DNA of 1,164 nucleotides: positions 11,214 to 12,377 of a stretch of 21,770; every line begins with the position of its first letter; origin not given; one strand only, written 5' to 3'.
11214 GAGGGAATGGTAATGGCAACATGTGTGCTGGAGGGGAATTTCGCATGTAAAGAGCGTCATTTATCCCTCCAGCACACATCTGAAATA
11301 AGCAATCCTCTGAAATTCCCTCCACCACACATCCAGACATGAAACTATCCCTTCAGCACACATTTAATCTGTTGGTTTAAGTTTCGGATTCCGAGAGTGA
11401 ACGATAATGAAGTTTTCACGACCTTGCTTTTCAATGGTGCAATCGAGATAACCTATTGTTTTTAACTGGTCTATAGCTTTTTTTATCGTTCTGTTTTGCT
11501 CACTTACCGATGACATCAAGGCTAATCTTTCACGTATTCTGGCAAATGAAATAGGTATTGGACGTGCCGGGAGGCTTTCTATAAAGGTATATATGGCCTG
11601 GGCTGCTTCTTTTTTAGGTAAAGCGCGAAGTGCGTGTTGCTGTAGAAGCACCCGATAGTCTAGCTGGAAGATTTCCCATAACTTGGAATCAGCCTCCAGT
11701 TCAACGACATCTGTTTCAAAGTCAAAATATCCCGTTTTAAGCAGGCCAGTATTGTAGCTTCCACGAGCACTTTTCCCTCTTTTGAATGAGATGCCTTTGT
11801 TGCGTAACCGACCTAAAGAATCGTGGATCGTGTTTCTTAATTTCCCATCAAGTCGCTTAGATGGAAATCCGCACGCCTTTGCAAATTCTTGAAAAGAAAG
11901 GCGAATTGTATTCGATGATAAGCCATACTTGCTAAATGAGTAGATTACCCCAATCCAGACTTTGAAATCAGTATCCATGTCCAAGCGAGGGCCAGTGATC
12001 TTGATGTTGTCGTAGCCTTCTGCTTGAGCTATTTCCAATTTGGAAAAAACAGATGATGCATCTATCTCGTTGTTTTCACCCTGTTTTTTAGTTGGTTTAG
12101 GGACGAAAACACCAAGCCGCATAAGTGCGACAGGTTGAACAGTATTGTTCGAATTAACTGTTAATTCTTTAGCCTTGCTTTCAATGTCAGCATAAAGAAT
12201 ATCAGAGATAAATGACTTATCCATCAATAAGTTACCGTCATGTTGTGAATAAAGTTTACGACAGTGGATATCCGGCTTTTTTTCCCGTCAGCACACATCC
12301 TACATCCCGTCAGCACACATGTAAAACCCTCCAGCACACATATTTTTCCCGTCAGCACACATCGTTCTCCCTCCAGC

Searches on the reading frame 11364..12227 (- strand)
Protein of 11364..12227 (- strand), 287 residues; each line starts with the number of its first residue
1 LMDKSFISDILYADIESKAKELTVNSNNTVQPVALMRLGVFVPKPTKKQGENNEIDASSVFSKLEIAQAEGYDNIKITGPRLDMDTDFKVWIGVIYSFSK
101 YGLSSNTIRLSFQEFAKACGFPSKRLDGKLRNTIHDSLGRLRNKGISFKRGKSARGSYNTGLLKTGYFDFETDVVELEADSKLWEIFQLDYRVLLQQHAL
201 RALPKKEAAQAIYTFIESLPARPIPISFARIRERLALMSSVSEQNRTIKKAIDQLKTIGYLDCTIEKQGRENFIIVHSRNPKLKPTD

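Call 5: search_protein_families(library=pfam, proteins=[window:11364-12227:-])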
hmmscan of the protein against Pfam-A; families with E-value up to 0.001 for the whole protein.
window:11364-12227:- (287 aa): 1 family
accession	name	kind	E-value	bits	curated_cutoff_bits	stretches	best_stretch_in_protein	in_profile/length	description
PF01051.27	Rep3_N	-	2.1e-06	28.6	22.4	1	104-216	36-140/141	Initiator Replication protein, WH1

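Call 32: search_dna_similar(query=window:11364-12227:-, collection=phages, mode=protein, max_rows=30, rows=spread, max_evalue=0.001)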
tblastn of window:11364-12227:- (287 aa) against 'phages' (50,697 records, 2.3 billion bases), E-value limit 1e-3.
Records with a match: 36; places in all: 36; records where one place covers at least 80% of the query: 35.
Best place of each record, by identity: 90-95% 1; 80-90% 11; <60% 24.
By first word of the organism name: Escherichia 19; Klebsiella 6; Salmonella 5; Enterobacteria 4; Cronobacter 1; Punavirus 1.
By host as written in the record: Escherichia coli 9; - 8; Salmonella enterica subsp. enterica serovar Typhimurium strain LT2 2; Escherichia sp. STEC O157 2; Salmonella enterica subsp. enterica serovar Indiana J46 2; Cronobacter sakazakii ATCC 29544 1; Salmonella enterica subsp. enterica serovar Kouka 1; Escherichia coli strain MG1655 Z1 1; and 10 more.
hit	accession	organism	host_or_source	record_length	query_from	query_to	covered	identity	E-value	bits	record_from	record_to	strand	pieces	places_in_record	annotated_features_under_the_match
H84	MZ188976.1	Cronobacter phage JK004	Cronobacter sakazakii ATCC 29544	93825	1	284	99%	92.3%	2e-177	548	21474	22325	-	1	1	hypothetical protein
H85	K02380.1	Escherichia phage P1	Escherichia coli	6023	2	284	99%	83.7%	1e-162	502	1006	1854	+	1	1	repA: RepA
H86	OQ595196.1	Salmonella phage SJ1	Salmonella enterica subsp. enterica ...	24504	2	284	99%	83.7%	2e-161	502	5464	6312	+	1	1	repA: RepFIB replication protein A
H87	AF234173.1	Escherichia phage P1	-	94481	2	284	99%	83.7%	3e-161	502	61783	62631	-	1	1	100 pct identical (0 gaps) to region of repA and par genes of P1 ... | 99 pct identical (10 gaps) to fragment of P1 sequence deposited as ... | 99 pct identical (4 gaps) to repA region of P1 in P1 based vector ... | repA: RepA | 100 pct identical (0 gaps) to fragment of P1 sequence deposited as ...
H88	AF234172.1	Escherichia phage P1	-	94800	2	284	99%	83.7%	3e-161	502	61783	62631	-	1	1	100 pct identical (0 gaps) to region of repA and par genes of P1 ... | 99 pct identical (10 gaps) to fragment of P1 sequence deposited as ... | 99 pct identical (4 gaps) to repA region of P1 in P1 based vector ... | repA: RepA | 100 pct identical (0 gaps) to fragment of P1 sequence deposited as ...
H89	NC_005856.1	Escherichia phage P1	Escherichia coli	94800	2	284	99%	83.7%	3e-161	502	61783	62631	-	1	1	100 pct identical (0 gaps) to region of repA and par genes of P1 ... | 99 pct identical (10 gaps) to fragment of P1 sequence deposited as ... | 99 pct identical (4 gaps) to repA region of P1 in P1 based vector ... | repA: replication helicase | 100 pct identical (0 gaps) to fragment of P1 sequence deposited as ...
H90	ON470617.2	Escherichia phage vB_EcoM-813R1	Escherichia coli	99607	2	284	99%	83.7%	3e-161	502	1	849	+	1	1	replication protein | hypothetical protein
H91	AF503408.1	Enterobacteria phage P7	-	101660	2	284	99%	83.7%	3e-161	502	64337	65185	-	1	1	repA: RepA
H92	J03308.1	Enterobacteria phage P7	-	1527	2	284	99%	83.4%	8e-176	499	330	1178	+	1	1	RepA protein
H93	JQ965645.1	Salmonella phage SSU5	Salmonella enterica subsp. enterica ...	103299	22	285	92%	48.9%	4e-78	263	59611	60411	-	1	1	putative replication protein RepA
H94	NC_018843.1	Salmonella phage SSU5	Salmonella enterica subsp. enterica ...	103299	22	285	92%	48.9%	4e-78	263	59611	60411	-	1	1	replication helicase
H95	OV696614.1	Escherichia phage Cyrano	-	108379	22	284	92%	48.7%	1e-77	262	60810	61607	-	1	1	RepA Replication initiation protein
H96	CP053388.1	Escherichia phage CMS-2020a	Escherichia coli strain SCU-107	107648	21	284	92%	48.4%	1e-74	253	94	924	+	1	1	record has no annotation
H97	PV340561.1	Escherichia phage PhiR41_1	Escherichia coli str. K-12 substr. ...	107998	21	284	92%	48.4%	2e-74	253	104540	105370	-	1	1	DNA replication protein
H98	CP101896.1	Klebsiella phage GArcari-2022b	Klebsiella pneumoniae strain 4011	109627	21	286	93%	46.2%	2e-73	250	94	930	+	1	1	record has no annotation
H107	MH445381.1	Escherichia phage P1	Escherichia coli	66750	4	281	97%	41.4%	7e-58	205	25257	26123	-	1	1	RepFIB replication protein A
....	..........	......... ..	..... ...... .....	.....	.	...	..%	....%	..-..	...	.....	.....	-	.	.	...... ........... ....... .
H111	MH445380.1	Escherichia phage P1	Escherichia coli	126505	4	281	97%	41.4%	7e-58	205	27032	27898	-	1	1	RepFIB replication protein A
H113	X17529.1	Enterobacteria phage P7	-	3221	240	284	16%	82.2%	6e-16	83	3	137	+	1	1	record has no annotation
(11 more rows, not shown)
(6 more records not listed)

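Call 35: search_protein_families(library=ncbifam, proteins=[window:11364-12227:-], max_evalue=0.01)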
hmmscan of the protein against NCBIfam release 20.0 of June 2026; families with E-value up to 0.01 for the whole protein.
window:11364-12227:- (287 aa): 0 families
